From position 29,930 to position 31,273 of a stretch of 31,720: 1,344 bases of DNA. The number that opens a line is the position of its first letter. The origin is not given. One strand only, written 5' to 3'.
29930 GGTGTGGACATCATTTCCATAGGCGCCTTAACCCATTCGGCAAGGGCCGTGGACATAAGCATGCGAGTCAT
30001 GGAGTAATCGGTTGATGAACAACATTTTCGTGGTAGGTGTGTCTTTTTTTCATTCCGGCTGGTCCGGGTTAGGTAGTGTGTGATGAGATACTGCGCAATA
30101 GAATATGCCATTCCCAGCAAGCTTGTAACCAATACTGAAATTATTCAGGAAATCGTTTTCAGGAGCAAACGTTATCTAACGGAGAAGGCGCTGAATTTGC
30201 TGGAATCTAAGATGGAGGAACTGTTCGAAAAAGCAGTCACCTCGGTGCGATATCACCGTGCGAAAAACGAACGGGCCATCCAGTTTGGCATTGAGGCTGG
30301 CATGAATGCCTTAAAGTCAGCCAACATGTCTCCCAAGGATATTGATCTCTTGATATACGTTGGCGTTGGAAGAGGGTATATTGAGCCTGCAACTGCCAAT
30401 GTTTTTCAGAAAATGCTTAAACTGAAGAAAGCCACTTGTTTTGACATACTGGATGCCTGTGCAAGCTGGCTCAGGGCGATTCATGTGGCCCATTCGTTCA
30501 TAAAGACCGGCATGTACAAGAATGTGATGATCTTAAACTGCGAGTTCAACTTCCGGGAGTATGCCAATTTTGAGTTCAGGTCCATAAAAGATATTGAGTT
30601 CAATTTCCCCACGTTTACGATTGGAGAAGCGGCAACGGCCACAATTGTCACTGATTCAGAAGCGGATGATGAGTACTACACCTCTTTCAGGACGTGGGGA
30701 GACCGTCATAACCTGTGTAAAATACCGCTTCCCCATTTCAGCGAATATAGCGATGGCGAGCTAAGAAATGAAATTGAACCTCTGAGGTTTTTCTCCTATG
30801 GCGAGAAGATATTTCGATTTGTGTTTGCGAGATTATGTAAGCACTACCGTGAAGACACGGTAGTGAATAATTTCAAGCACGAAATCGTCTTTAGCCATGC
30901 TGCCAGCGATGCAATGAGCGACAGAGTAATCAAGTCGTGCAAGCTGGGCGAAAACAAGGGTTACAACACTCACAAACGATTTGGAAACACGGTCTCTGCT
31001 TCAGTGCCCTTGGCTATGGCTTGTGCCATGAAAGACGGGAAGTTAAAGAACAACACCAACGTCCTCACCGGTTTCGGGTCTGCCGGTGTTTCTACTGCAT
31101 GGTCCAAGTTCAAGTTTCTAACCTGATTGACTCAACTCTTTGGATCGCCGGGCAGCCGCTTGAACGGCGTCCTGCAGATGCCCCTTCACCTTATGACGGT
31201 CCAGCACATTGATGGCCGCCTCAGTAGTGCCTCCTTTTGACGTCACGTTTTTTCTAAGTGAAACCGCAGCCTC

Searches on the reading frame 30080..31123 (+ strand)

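Call 85: search_protein_families(library=pfam, proteins=[window:30080-31123:+], max_evalue=0.00001)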
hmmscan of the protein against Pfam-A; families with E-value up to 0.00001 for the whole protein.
window:30080-31123:+ (348 aa): 2 families
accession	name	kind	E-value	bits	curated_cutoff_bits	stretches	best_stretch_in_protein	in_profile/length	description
PF08541.16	ACP_syn_III_C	-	6.6e-13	49.1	26.6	1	269-337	13-81/90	3-Oxoacyl-[acyl-carrier-protein (ACP)] synthase III C terminal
PF08545.16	ACP_syn_III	-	8.8e-09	35.6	24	1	121-197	1-68/80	3-Oxoacyl-[acyl-carrier-protein (ACP)] synthase III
